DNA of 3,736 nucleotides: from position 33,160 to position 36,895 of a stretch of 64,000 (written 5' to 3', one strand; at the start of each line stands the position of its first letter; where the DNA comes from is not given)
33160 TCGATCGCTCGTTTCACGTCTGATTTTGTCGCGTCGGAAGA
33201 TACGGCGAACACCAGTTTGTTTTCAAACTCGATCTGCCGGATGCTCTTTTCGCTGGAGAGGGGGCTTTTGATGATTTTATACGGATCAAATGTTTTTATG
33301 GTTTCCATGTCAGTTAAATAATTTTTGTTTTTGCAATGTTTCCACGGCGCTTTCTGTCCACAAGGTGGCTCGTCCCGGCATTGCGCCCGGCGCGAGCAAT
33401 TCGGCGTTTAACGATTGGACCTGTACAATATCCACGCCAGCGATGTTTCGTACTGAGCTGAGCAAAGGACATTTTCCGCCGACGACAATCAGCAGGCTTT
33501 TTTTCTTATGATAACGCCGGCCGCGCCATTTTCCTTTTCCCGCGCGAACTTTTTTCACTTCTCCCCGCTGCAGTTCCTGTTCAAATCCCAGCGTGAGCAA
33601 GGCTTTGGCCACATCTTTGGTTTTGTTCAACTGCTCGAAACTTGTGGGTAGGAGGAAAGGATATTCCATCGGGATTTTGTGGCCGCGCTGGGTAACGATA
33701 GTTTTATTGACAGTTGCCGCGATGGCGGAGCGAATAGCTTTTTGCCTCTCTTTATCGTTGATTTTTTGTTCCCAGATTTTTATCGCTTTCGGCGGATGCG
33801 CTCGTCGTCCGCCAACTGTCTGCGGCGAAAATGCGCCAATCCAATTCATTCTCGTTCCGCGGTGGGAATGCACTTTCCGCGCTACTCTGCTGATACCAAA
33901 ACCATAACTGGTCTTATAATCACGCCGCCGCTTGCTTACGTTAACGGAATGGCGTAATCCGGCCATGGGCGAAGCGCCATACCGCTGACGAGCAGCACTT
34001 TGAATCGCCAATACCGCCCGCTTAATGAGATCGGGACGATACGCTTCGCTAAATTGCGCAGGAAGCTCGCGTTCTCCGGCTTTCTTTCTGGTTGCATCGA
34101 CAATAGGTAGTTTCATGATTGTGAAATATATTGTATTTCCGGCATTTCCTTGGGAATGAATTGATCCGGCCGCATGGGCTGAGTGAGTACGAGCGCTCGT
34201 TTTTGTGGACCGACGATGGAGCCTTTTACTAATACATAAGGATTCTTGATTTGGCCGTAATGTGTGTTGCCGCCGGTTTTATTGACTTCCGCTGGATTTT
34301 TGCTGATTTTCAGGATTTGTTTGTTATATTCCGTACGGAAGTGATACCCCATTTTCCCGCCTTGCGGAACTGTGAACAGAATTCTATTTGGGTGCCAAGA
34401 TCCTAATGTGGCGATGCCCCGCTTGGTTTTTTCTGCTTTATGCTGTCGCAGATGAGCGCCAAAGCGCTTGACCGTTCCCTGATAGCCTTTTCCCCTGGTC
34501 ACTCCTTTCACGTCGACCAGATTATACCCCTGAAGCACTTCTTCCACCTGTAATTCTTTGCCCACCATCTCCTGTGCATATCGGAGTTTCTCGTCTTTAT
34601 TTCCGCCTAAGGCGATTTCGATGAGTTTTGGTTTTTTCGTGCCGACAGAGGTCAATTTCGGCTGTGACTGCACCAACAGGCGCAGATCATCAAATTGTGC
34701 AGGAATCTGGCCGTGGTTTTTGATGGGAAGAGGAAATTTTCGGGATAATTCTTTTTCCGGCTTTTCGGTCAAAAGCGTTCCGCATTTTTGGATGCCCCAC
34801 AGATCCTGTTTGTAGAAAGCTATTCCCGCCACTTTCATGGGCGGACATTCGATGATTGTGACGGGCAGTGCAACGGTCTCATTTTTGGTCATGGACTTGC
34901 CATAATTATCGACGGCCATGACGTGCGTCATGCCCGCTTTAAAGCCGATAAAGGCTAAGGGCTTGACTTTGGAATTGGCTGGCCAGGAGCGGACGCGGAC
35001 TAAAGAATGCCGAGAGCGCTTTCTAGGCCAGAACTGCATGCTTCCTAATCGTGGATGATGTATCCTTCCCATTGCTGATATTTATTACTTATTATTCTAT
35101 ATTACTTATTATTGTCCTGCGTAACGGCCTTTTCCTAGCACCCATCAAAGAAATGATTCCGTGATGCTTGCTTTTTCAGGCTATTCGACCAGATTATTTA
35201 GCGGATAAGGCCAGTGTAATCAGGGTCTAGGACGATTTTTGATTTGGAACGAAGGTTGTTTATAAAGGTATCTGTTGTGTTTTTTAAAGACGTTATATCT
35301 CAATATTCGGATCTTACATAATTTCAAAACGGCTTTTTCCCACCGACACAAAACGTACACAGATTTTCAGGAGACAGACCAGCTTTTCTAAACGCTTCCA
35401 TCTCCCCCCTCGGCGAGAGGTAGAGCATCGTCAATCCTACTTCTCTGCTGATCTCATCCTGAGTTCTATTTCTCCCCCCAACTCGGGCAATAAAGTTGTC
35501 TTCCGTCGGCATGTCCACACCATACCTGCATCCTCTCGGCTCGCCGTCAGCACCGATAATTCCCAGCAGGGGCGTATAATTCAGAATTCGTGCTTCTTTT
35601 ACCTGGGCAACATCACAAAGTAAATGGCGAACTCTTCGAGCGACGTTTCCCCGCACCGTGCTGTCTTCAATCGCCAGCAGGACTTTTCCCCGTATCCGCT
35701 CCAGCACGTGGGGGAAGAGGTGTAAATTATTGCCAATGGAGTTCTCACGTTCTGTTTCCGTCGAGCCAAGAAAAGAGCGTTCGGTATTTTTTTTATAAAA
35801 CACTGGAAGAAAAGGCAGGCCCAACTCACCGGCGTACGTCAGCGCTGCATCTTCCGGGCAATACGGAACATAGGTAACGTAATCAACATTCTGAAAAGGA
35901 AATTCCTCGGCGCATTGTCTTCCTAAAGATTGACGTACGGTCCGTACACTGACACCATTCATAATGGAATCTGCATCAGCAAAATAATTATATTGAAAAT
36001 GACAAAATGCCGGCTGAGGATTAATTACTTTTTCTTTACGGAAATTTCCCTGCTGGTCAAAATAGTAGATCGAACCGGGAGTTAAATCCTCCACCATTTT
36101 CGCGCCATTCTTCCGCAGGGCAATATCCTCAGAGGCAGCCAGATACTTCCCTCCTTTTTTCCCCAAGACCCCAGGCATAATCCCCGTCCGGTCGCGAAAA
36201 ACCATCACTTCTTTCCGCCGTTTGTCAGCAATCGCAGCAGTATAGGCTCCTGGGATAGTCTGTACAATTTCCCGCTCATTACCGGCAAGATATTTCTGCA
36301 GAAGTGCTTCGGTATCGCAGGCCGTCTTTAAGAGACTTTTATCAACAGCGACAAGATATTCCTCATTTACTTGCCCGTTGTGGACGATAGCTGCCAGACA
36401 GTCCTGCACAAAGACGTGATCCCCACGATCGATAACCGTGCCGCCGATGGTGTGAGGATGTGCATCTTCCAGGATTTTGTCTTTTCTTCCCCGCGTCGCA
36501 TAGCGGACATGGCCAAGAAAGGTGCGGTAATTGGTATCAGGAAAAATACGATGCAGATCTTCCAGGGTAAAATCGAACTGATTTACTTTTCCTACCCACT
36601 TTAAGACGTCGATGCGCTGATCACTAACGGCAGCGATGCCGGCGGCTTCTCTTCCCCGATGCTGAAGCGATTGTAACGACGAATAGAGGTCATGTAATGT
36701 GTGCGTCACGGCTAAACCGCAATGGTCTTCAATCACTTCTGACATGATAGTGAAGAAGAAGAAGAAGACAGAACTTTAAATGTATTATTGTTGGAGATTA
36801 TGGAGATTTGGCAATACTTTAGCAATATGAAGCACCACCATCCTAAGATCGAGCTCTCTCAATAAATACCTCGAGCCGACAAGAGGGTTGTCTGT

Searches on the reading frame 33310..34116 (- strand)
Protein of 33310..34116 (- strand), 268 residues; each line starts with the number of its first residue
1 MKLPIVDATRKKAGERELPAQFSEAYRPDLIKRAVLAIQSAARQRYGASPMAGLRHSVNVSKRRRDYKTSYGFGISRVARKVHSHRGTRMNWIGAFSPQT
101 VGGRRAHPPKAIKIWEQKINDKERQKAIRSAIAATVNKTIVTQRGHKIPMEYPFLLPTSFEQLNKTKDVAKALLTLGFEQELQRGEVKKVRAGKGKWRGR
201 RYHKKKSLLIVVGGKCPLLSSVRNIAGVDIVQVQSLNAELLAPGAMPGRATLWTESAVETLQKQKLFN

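Call 33: search_protein_families(library=pfam, proteins=[window:33310-34116:-], max_evalue=0.01)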
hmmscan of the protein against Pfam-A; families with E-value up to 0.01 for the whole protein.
window:33310-34116:- (268 aa): 1 family
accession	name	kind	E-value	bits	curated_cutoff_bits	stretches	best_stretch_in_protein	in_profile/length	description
PF00573.27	Ribosomal_L4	-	2.2e-37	129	25.8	1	17-263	2-189/190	Ribosomal protein L4/L1 family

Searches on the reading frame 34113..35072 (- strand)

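Call 33: search_protein_families(library=pfam, proteins=[window:34113-35072:-], max_evalue=0.01)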
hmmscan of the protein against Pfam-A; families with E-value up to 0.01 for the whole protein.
window:34113-35072:- (319 aa): 1 family
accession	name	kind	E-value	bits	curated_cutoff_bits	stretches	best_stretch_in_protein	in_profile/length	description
PF00297.29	Ribosomal_L3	-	2.5e-67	227.9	22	2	129-315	159-361/369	Ribosomal protein L3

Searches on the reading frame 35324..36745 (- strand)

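Call 33: search_protein_families(library=pfam, proteins=[window:35324-36745:-], max_evalue=0.01)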
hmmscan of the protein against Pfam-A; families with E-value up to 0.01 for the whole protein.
window:35324-36745:- (473 aa): 2 families
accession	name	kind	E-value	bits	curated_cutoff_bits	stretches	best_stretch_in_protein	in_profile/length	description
PF13522.11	GATase_6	-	2.4e-11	44.2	27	1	74-206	11-130/130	Glutamine amidotransferase domain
PF13537.11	GATase_7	-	1.2e-10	41.9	25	1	118-211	24-122/123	Glutamine amidotransferase domain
